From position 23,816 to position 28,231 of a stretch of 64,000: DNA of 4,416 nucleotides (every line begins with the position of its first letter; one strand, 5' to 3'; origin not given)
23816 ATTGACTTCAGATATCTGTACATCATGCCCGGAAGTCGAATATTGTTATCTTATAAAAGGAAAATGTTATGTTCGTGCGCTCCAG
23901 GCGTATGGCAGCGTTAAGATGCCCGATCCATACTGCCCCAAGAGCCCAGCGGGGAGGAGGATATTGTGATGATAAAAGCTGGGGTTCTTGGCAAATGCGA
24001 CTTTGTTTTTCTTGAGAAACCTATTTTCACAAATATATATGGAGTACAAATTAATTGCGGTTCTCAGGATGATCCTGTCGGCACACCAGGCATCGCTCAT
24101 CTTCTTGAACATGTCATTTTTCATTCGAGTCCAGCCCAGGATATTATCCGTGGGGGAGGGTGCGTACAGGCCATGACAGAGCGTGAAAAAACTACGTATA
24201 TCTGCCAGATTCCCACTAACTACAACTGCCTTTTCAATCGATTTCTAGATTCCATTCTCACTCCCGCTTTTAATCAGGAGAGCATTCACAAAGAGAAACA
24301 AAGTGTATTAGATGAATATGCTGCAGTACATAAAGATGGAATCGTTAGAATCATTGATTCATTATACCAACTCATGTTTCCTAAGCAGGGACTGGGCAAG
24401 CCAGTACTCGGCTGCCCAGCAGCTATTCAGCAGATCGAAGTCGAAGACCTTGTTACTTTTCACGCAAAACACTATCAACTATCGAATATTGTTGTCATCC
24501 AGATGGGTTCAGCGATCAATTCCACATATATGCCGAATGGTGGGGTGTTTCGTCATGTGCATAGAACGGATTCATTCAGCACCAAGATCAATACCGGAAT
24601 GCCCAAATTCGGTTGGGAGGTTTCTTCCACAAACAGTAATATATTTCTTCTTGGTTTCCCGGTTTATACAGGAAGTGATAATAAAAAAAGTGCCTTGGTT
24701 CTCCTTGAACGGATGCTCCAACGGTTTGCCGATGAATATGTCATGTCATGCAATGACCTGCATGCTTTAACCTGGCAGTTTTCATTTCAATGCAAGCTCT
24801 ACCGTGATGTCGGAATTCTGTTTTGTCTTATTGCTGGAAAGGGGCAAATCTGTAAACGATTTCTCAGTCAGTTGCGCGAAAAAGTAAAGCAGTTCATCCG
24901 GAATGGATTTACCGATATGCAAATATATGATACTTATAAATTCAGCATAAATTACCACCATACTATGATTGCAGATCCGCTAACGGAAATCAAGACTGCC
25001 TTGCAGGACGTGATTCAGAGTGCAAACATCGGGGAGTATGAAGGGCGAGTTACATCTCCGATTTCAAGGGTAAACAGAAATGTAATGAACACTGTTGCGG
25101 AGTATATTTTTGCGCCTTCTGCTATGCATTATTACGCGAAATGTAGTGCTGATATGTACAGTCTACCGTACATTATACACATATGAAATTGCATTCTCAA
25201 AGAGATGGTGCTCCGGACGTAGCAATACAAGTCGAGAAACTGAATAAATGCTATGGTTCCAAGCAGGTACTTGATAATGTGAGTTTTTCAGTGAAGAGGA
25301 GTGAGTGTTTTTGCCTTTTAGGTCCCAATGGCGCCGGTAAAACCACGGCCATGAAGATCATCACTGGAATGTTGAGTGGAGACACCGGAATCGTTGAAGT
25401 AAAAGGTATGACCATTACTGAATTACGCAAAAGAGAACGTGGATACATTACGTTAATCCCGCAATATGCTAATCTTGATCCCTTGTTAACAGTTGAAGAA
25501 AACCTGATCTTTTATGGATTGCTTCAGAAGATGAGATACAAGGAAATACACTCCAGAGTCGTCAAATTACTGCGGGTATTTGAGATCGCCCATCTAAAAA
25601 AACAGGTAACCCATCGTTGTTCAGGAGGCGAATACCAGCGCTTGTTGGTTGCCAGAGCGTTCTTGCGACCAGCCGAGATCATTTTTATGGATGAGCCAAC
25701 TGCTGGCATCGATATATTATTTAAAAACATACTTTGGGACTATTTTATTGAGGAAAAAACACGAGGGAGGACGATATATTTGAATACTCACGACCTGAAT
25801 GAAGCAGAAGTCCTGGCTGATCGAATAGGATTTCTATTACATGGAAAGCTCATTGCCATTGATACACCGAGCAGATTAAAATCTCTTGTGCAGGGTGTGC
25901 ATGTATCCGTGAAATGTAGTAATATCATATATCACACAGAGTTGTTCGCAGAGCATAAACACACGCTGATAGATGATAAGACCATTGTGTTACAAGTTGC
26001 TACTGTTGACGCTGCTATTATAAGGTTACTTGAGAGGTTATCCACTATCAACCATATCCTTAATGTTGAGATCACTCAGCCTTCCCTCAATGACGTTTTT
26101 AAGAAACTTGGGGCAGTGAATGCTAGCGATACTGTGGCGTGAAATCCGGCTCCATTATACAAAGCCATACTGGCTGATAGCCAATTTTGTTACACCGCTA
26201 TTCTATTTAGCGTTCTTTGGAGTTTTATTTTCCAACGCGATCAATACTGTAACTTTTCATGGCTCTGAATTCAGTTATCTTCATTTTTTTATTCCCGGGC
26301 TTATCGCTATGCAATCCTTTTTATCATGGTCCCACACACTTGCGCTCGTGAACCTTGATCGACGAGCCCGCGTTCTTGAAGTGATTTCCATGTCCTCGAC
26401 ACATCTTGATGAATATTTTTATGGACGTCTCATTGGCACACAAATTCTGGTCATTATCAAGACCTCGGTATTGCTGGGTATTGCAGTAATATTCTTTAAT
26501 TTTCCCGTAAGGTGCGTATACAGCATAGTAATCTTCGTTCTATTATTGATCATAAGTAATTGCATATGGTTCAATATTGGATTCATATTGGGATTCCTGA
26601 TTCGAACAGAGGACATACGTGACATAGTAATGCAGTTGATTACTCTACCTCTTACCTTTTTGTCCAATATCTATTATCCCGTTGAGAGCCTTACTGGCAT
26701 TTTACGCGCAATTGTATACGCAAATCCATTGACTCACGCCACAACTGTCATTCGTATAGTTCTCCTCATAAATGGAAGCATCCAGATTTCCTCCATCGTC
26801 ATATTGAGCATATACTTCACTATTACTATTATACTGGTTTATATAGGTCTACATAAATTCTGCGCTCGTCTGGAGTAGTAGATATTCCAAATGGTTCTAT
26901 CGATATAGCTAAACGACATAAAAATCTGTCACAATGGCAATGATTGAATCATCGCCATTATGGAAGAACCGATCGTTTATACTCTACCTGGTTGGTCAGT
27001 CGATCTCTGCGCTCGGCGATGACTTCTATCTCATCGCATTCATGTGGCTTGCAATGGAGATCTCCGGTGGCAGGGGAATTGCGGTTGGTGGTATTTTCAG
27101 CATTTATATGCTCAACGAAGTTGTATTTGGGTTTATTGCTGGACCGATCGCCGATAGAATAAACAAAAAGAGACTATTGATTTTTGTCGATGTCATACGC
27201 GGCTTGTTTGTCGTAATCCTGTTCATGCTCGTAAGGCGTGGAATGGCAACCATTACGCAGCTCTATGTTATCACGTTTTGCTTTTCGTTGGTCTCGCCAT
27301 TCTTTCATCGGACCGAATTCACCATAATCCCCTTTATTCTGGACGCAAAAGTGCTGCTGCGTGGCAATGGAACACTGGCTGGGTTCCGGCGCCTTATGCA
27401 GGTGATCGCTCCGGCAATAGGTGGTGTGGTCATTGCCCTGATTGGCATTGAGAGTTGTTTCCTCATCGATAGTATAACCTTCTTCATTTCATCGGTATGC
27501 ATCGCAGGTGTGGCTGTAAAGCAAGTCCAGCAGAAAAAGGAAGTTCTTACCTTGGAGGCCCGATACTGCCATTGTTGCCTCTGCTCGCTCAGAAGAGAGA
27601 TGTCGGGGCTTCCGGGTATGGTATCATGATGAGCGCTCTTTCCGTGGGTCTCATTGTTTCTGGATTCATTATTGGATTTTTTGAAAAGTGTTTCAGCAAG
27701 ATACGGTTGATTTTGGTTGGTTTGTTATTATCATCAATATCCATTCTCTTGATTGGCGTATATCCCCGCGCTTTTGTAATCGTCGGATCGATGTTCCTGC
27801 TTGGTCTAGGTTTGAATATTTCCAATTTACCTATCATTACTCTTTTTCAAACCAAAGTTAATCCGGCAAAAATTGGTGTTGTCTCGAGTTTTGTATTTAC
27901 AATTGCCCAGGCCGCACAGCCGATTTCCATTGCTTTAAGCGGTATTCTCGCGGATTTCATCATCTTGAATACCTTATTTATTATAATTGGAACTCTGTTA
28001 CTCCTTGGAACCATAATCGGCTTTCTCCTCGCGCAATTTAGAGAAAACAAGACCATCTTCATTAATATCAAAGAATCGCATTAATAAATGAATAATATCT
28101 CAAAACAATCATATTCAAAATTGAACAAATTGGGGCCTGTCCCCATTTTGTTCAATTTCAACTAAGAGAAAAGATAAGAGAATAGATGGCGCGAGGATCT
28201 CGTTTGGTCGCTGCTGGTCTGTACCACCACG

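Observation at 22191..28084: Unannotated radical-SAM/SPASM RiPP gene cluster: precursor, RRE-rSAM, M16 peptidase, ABC exporter, MFS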

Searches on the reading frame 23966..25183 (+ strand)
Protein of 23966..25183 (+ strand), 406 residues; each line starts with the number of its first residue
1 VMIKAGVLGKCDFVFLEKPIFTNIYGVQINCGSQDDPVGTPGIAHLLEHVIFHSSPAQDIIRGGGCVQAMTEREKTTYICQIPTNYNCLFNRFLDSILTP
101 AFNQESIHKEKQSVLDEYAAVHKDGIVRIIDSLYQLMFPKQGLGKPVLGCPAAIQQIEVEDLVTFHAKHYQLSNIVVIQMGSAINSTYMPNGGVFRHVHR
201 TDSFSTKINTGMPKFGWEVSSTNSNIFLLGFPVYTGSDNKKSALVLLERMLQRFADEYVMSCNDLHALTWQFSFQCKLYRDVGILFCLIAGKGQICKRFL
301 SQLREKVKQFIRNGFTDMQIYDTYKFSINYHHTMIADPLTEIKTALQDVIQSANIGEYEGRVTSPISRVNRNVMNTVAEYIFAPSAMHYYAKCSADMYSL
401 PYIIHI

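Call 5: search_protein_families(library=pfam, proteins=[window:23966-25183:+], max_evalue=0.01)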
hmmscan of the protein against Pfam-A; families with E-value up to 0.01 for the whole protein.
window:23966-25183:+ (406 aa): 2 families
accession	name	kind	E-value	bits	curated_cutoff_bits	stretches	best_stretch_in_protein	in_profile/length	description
PF00675.25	Peptidase_M16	-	7.9e-17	62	22.3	1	26-149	16-147/149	Insulinase (Peptidase family M16)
PF05193.26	Peptidase_M16_C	-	0.0091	16.3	23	0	157-181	2-26/181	Peptidase M16 inactive domain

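Call 6: search_protein_families(library=ncbifam, proteins=[window:23966-25183:+], max_evalue=0.01)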
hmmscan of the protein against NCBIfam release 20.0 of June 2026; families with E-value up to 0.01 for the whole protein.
window:23966-25183:+ (406 aa): 4 families
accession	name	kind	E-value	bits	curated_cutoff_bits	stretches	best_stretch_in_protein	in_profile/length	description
NF047421.1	YfmH_fam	equivalog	1.9e-15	57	250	1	34-183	52-205/425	EF-P 5-aminopentanol modification-associated protein YfmH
TIGR02110.1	PQQ_syn_pqqF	equivalog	1.6e-09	37.1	320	1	29-176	28-187/697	pyrroloquinoline quinone biosynthesis protein PqqF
NF047422.1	YfmF_fam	equivalog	0.00015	20.8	285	1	101-182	118-199/412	EF-P 5-aminopentanol modification-associated protein YfmF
NF011681.0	PRK15101.1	equivalog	0.00056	18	765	1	26-125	69-178/961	pitrilysin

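Call 48: search_solved_structures(query=window:23966-25183:+, max_evalue=0.001, show_alignments=1)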
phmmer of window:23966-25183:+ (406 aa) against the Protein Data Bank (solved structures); distinct sequences matched with E-value up to 0.001: 24.
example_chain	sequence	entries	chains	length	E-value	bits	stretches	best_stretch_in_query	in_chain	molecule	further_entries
8bep_B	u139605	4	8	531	2.2e-14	56.6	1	23-185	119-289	Probable mitochondrial-processing peptidase subunit beta, mitochondrial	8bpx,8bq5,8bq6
9f5x_1M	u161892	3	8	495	1.9e-12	50.2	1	22-185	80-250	MPP-Beta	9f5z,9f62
3hdi_A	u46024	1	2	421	4.4e-11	45.7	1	25-320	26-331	Processing protease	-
7jrg_A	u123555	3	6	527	1.5e-10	43.9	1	23-185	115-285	Mitochondrial-processing peptidase subunit beta, mitochondrial isoform X1 | MPP-beta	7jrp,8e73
8zno_B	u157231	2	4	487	3.3e-10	42.8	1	23-184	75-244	Mitochondrial-processing peptidase subunit beta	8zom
8ab6_A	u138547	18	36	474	3e-09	39.7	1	21-224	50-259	YALI0A14806p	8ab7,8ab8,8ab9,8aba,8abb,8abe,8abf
9g9t_D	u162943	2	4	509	8.5e-09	38.2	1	23-182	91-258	Putative peptidase M16 family protein | Putative peptidase M16 family potein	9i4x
1hr6_B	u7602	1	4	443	8.6e-09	38.2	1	25-202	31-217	MITOCHONDRIAL PROCESSING PEPTIDASE BETA SUBUNIT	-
1hr7_B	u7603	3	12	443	2.2e-08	36.8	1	25-202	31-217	MITOCHONDRIAL PROCESSING PEPTIDASE BETA SUBUNIT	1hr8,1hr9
8q1b_A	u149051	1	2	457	3.2e-08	36.3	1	27-186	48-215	Probable mitochondrial-processing peptidase subunit beta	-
9h5r_B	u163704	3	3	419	1.2e-07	34.4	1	25-182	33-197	Clan ME, family M16, insulinase-like metallopeptidase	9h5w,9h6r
3eoq_A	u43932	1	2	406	1.4e-07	34.2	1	26-181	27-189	Putative zinc protease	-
7v4y_A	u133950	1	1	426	2.2e-07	33.5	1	26-181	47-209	Putative zinc protease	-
3amj_C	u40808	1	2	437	9.8e-07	31.4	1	24-183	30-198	zinc peptidase active subunit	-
3ami_A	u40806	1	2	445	1e-06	31.3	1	24-183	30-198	zinc peptidase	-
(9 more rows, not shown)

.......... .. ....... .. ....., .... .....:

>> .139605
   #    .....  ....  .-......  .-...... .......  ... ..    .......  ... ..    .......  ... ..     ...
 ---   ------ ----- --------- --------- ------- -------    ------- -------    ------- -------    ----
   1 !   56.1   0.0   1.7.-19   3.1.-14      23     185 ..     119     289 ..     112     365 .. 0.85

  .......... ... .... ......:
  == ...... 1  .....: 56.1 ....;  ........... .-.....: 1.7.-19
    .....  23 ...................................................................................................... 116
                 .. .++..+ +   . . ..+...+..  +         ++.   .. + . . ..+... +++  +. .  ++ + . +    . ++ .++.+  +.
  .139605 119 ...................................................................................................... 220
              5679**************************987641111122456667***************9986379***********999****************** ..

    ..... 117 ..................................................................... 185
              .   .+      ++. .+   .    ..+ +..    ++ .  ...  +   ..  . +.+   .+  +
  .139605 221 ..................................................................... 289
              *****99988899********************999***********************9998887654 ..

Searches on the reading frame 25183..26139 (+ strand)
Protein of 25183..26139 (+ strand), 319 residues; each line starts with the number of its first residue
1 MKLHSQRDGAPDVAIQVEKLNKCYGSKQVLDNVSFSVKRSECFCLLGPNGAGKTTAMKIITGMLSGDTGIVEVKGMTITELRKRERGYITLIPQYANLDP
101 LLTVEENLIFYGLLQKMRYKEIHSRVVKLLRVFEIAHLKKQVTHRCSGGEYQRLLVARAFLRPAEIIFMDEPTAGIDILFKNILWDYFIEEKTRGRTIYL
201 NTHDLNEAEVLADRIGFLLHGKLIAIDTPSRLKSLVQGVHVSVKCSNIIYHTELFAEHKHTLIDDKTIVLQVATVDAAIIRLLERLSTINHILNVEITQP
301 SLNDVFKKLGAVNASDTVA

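Call 5: search_protein_families(library=pfam, proteins=[window:25183-26139:+], max_evalue=0.01)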
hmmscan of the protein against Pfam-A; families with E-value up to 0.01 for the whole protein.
window:25183-26139:+ (319 aa): 6 families
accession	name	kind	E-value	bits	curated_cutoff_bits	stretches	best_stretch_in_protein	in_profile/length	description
PF00005.33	ABC_tran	-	4.3e-29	102.3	25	1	30-174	1-137/137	ABC transporter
PF13304.12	AAA_21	-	6.9e-07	30.1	27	1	43-64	2-23/304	AAA domain, putative AbiEii toxin, Type IV TA system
PF13476.12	AAA_23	-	7.5e-05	23.9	27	1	39-69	18-48/201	AAA domain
PF13732.12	DrrA1-3_C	-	0.00045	21.3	27.4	1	259-308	31-79/81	ATP-binding protein DrrA1-3-like, C-terminal domain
PF00004.35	AAA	-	0.0045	17.9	21.2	0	44-81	2-42/131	ATPase family associated with various cellular activities (AAA)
PF13604.12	AAA_30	-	0.0078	16.4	27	0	40-73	18-49/191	AAA domain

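Call 6: search_protein_families(library=ncbifam, proteins=[window:25183-26139:+], max_evalue=0.01)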
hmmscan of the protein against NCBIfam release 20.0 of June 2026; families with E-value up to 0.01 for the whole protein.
window:25183-26139:+ (319 aa): 183 families (the best 25 are shown)
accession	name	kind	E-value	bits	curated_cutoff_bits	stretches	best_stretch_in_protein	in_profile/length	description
TIGR01188.1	drrA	subfamily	4e-63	213.5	312.45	1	22-309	1-300/302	daunorubicin resistance ABC transporter, ATP-binding protein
NF010059.0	PRK13536.1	equivalog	8.6e-51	172.7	549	1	6-241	35-270/342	nodulation factor ABC transporter ATP-binding protein NodI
NF010060.0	PRK13537.1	equivalog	1.9e-49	168.2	521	1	12-309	13-307/314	nodulation factor ABC transporter ATP-binding protein NodI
TIGR01288.1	nodI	equivalog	1.3e-46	159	424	1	12-309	2-296/303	nodulation factor ABC transporter ATP-binding protein NodI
NF033858.1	ABC2_perm_RbbA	equivalog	6.2e-43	146.8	1050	1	8-234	260-486/909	ribosome-associated ATPase/putative transporter RbbA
NF040840.2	tungstate_WtpC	equivalog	2.7e-41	142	440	1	15-276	2-263/347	tungstate ABC transporter ATP-binding protein WtpC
TIGR03265.1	PhnT2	equivalog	5.8e-40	137.6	457.7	1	14-232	4-222/353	putative 2-aminoethylphosphonate ABC transporter ATP-binding protein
TIGR04406.1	LPS_export_lptB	equivalog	9.4e-40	136.4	240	1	15-231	2-221/239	LPS export ABC transporter ATP-binding protein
NF006987.0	PRK09452.1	equivalog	3.1e-39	134.7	482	1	12-278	15-277/378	spermidine/putrescine ABC transporter ATP-binding protein PotA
TIGR03864.1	PQQ_ABC_ATP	hypoth_equivalog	9.7e-39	133.2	302.25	1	14-237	1-224/236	ABC transporter, ATP-binding subunit, PQQ-dependent alcohol dehydrogenase system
NF043075.1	MMSYN1_0197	equivalog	2.1e-37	128.8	550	1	15-257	3-246/341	spermidine/putrescine ABC transporter ATP-binding protein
TIGR00968.1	3a0106s01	subfamily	3.2e-37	128.3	342.75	1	15-232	1-218/237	sulfate ABC transporter ATP-binding protein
TIGR03522.1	GldA_ABC_ATP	equivalog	1.1e-36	126.9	402.6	1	14-308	2-299/301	gliding motility-associated ABC transporter ATP-binding subunit GldA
TIGR03258.1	PhnT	equivalog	2.3e-35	122.3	499.15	1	14-232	8-227/359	2-aminoethylphosphonate ABC transport system ATP-binding subunit PhnT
NF010068.0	PRK13548.1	equivalog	6.5e-35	120.5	261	1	13-231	4-229/261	heme ABC transporter ATP-binding protein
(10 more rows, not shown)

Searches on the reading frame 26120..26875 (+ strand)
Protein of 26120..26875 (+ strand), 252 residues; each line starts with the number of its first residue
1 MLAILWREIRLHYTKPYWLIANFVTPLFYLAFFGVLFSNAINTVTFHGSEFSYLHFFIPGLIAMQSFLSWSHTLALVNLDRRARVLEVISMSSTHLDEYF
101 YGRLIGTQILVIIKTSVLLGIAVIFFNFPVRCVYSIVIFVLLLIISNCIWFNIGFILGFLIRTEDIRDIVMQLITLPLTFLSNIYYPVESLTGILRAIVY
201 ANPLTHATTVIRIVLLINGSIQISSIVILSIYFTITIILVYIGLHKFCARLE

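Call 5: search_protein_families(library=pfam, proteins=[window:26120-26875:+], max_evalue=0.01)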
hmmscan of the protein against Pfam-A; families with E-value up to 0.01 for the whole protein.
window:26120-26875:+ (252 aa): 2 families
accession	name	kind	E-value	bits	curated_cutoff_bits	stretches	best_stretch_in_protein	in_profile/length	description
PF01061.29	ABC2_membrane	-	2.9e-19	69.9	26.9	1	2-215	4-210/211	ABC-2 type transporter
PF12698.13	ABC2_membrane_3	-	8.1e-07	28.9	31.6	1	47-241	154-346/347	ABC-2 family transporter protein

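Call 6: search_protein_families(library=ncbifam, proteins=[window:26120-26875:+], max_evalue=0.01)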
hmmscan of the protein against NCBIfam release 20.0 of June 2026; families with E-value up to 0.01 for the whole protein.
window:26120-26875:+ (252 aa): 5 families
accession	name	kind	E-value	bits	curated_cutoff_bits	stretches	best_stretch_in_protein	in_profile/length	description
TIGR01247.1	drrB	subfamily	5.1e-21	75.4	223.05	1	8-243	2-232/236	daunorubicin resistance ABC transporter membrane protein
NF011648.0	PRK15066.1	subfamily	3.1e-11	43.3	225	1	7-241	16-245/257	ABC transporter permease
TIGR03861.1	phenyl_ABC_PedC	subfamily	6.1e-11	42.4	241.35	1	3-238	6-245/253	alcohol ABC transporter, permease protein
TIGR01291.1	nodJ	subfamily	3.1e-06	26.9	206.65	1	19-251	26-251/253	ABC-2 type transporter, NodJ family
NF038293.1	permease_SagH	equivalog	0.00031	19.7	450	1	61-242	184-360/370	SagH family ABC transporter permease subunit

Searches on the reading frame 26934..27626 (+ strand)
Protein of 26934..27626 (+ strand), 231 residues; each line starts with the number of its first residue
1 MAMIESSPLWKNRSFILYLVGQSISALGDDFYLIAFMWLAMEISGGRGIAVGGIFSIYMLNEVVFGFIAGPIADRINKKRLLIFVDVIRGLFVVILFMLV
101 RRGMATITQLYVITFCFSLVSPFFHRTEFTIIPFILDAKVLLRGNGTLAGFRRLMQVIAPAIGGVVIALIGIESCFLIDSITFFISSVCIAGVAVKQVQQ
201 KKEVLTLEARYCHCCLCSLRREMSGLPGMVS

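Call 5: search_protein_families(library=pfam, proteins=[window:26934-27626:+], max_evalue=0.01)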
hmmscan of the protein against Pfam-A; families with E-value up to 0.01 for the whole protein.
window:26934-27626:+ (231 aa): 3 families
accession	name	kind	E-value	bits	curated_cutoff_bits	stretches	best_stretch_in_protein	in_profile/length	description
PF07690.21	MFS_1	-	8.5e-15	54.9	33.4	1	20-195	3-173/347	Major Facilitator Superfamily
PF05977.19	MFS_3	-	1.8e-10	40.4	27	1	13-203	10-197/524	Transmembrane secretion effector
PF13347.12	MFS_2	-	0.00012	21.2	27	1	8-170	219-380/427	MFS/sugar transport protein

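Call 6: search_protein_families(library=ncbifam, proteins=[window:26934-27626:+], max_evalue=0.01)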
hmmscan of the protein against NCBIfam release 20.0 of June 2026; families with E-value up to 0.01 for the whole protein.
window:26934-27626:+ (231 aa): 11 families
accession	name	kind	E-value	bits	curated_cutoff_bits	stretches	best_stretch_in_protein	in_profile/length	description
TIGR00900.1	2A0121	subfamily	2.1e-33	116.1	319.6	1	15-203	1-188/364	H+ Antiporter protein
NF000154.1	macrolide_MefEN2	exception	9.2e-17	61.4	800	1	18-230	11-221/401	macrolide efflux MFS transporter Mef(En2)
NF000246.1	macrolide_MefC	exception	2.3e-12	46.7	870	1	15-201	10-195/407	macrolide efflux MFS transporter Mef(C)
NF000051.1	macrolide_MefB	exception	7.2e-10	38.4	800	1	10-206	7-202/409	macrolide efflux MFS transporter Mef(B)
NF006386.0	PRK08633.1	equivalog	2.2e-08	32.3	1221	1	10-170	6-166/1147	acyl-[ACP]--phospholipid O-acyltransferase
NF007792.0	PRK10489.1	equivalog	2.3e-08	33.5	324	1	3-203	7-206/419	enterobactin transporter EntS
NF012178.0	tet_MFS_V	exception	1e-07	31.5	640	1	11-170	6-165/409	tetracycline efflux MFS transporter Tet(V)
NF000245.1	macrolide_MefA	exception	2.9e-07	29.9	675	1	10-204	7-199/405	macrolide efflux MFS transporter Mef(A)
NF052575.1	MFS_efflux_Tap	equivalog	3e-07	29.8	625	1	16-196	7-191/401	multidrug efflux MFS transporter Tap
TIGR00880.1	2_A_01_02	superfamily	2.2e-05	24.6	131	1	55-191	4-135/141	multidrug resistance protein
NF008397.0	PRK11195.1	equivalog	2.8e-05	23.4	297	1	12-170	2-151/414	lysophospholipid transporter LplT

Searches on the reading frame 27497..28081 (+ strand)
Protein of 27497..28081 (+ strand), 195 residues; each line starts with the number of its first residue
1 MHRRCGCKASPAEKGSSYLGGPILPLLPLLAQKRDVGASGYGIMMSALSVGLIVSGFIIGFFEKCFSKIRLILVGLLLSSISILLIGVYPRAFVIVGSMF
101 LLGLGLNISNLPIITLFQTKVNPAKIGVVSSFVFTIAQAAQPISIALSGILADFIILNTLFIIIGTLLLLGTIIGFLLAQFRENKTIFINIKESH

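Call 5: search_protein_families(library=pfam, proteins=[window:27497-28081:+], max_evalue=0.01)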
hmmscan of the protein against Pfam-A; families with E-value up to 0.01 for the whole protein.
window:27497-28081:+ (195 aa): 2 families
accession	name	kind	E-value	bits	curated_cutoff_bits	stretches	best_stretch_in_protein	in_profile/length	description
PF07690.21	MFS_1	-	1.5e-12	47.5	33.4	1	23-178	15-171/347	Major Facilitator Superfamily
PF05977.19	MFS_3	-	1.2e-05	24.4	27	1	23-176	237-391/524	Transmembrane secretion effector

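Call 6: search_protein_families(library=ncbifam, proteins=[window:27497-28081:+], max_evalue=0.01)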
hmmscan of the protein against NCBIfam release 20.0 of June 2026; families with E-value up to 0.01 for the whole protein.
window:27497-28081:+ (195 aa): 7 families
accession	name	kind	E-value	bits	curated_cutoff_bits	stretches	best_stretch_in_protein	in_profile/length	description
TIGR00900.1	2A0121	subfamily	4.1e-18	65.9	319.6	1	19-153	224-361/364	H+ Antiporter protein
NF000245.1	macrolide_MefA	exception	1.2e-10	41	675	1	22-182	237-400/405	macrolide efflux MFS transporter Mef(A)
NF012178.0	tet_MFS_V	exception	4.9e-10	39.1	640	1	21-183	239-402/409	tetracycline efflux MFS transporter Tet(V)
NF000246.1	macrolide_MefC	exception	6.3e-09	35.4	870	1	27-177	241-394/407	macrolide efflux MFS transporter Mef(C)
NF007792.0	PRK10489.1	equivalog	4e-08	32.7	324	1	26-185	245-406/419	enterobactin transporter EntS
NF000051.1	macrolide_MefB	exception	1.5e-07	30.7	800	1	22-181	236-398/409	macrolide efflux MFS transporter Mef(B)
NF052575.1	MFS_efflux_Tap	equivalog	0.0014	17.7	625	1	40-183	256-399/401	multidrug efflux MFS transporter Tap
